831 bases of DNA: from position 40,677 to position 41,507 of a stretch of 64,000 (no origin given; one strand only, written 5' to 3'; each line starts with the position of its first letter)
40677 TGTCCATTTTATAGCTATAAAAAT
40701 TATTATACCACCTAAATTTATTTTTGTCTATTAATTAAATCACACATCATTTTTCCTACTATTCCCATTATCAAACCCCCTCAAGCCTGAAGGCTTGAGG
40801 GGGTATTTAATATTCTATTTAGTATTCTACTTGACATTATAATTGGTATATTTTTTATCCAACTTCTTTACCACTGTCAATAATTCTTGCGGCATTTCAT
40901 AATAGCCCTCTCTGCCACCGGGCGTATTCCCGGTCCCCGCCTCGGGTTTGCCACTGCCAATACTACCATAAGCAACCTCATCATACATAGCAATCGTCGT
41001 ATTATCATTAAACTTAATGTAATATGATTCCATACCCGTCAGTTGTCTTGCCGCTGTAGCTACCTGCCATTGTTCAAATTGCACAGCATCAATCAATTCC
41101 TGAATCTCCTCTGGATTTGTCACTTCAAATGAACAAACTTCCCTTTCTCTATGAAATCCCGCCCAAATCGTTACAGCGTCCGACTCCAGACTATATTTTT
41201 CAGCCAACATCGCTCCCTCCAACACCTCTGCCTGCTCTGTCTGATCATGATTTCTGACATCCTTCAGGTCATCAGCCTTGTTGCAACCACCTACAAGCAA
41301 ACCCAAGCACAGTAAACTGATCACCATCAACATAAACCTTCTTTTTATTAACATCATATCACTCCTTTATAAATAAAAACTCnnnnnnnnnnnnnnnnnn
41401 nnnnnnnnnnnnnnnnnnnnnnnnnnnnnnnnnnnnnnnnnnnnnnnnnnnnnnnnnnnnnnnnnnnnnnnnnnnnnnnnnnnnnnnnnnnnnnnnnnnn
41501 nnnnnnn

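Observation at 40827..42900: Secreted PepSY-repeat protein with a caspase/gingipain-like His-Gly...Cys motif, co-transcribed with a small lipoprotein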

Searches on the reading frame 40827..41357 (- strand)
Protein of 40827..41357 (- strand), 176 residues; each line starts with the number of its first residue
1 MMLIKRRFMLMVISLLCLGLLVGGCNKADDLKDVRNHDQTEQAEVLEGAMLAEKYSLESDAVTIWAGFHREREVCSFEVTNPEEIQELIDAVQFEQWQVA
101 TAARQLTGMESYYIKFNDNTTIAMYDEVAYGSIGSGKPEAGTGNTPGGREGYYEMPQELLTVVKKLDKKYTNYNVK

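Call 3: search_protein_families(library=pfam, proteins=[window:40827-41357:-], max_evalue=1)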
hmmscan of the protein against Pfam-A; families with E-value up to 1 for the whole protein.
window:40827-41357:- (176 aa): 1 family
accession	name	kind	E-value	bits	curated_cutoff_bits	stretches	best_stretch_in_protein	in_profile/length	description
PF04687.17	Microvir_H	-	0.15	11.8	22.7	1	22-107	88-171/310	Microvirus H protein (pilot protein)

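Call 4: search_protein_families(library=ncbifam, proteins=[window:40827-41357:-], max_evalue=1)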
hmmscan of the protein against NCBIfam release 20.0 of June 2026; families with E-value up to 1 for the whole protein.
window:40827-41357:- (176 aa): 0 families

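Call 9: find_homologous_proteins(query=window:40827-41357:-, max_evalue=0.001)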
Query window:40827-41357:- (176 aa): 1 proteins with E <= 0.001 among 41 candidates.
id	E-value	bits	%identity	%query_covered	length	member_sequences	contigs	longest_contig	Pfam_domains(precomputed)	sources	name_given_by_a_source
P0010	5.0e-106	370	100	94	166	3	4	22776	-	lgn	-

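Call 31: find_homologous_proteins(query=A3, max_evalue=0.001)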
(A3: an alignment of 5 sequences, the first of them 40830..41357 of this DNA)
Query A3 (5 sequences) (176 aa, profile of the alignment): 7 proteins with E <= 0.001 among 3198 candidates.
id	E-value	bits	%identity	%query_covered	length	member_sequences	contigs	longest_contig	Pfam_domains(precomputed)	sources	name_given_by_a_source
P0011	5.9e-83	295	29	95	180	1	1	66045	-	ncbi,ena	-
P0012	8.2e-82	291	32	95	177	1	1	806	-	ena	-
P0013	2.2e-80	287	31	95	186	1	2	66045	-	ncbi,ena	-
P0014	1.2e-78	281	40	68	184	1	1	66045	-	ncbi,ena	-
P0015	1.1e-71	258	37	68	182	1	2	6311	-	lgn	-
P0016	4.9e-71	256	35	74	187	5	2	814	-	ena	-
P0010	1.2e-62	229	100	94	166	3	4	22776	-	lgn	-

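Call 33: find_encoding_contigs(protein=P0015, flank=6000, max_places=3)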
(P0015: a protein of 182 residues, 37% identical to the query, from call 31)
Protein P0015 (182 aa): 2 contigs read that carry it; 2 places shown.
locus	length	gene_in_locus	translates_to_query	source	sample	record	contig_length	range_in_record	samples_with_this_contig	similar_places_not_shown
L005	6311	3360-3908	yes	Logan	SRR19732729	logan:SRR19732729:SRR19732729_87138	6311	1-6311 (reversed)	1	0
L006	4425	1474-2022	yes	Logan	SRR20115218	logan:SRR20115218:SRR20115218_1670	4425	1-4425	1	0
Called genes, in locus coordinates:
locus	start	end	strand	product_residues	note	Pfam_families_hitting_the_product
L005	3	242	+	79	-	?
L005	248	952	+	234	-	PF14285:DUF4367 (weak)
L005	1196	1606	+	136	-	-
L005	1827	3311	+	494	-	-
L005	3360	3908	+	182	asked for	-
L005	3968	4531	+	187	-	-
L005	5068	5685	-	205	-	PF10688:Imp-YgjV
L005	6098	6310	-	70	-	?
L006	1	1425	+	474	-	?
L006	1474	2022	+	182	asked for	-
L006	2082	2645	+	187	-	-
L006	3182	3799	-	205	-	PF10688:Imp-YgjV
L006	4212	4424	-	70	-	?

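Call 61: search_solved_structures(query=A3, max_evalue=10, show_alignments=2)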
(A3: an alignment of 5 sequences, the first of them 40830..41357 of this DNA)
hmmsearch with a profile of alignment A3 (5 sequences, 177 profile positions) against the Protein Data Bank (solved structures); distinct sequences matched with E-value up to 10: 6.
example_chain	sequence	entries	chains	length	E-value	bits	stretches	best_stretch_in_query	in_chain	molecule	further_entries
6fcg_A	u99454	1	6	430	0.21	14.5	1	5-43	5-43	Glycoside hydrolase, GH17 family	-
5cwq_A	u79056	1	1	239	0.23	14.4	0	5-44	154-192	Designed helical repeat protein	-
9xf5_A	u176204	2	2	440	0.37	13.7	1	1-47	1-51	ABC transporter substrate-binding protein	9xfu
9his_I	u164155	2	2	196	1.1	12.1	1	1-37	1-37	Peptidyl-prolyl cis-trans isomerase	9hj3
9fqr_K2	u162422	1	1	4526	2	11.4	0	117-163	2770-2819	Dynein axonemal heavy chain 10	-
9fqr_Hl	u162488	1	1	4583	2.1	11.3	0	117-163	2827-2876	Radial spoke head protein 9 homolog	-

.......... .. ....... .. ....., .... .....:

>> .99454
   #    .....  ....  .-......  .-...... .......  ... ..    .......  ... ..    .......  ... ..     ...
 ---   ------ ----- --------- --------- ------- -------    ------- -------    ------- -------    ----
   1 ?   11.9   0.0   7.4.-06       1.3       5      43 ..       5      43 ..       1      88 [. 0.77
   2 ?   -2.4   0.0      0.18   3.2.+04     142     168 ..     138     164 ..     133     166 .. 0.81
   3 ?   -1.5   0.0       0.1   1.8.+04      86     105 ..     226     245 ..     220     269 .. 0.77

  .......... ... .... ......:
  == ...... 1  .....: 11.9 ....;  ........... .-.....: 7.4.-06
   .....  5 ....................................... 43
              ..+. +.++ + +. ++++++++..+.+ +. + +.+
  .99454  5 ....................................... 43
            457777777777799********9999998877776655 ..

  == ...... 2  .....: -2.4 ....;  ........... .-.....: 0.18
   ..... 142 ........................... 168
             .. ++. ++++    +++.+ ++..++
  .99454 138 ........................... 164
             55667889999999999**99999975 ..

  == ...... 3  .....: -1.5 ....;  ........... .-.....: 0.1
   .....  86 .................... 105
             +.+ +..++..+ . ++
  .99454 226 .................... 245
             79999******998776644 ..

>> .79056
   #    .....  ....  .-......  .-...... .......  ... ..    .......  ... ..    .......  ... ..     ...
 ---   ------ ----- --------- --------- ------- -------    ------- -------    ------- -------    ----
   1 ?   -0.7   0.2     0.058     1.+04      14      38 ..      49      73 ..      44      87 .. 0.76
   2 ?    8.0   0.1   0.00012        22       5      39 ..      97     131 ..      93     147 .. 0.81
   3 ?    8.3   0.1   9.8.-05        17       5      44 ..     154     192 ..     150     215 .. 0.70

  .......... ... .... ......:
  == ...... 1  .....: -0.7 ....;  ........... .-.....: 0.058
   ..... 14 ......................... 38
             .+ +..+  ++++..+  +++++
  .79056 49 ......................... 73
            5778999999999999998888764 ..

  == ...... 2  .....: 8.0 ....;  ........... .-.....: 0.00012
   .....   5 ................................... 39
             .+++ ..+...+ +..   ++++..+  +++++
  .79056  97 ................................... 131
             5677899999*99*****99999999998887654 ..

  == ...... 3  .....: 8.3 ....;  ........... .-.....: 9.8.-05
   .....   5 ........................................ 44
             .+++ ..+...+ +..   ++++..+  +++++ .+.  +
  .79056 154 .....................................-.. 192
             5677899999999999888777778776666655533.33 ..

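Call 62: search_protein_families(library=padloc, proteins=[window:40827-41357:-], max_evalue=1)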
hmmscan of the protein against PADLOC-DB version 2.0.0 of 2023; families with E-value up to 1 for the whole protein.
window:40827-41357:- (176 aa): 0 families
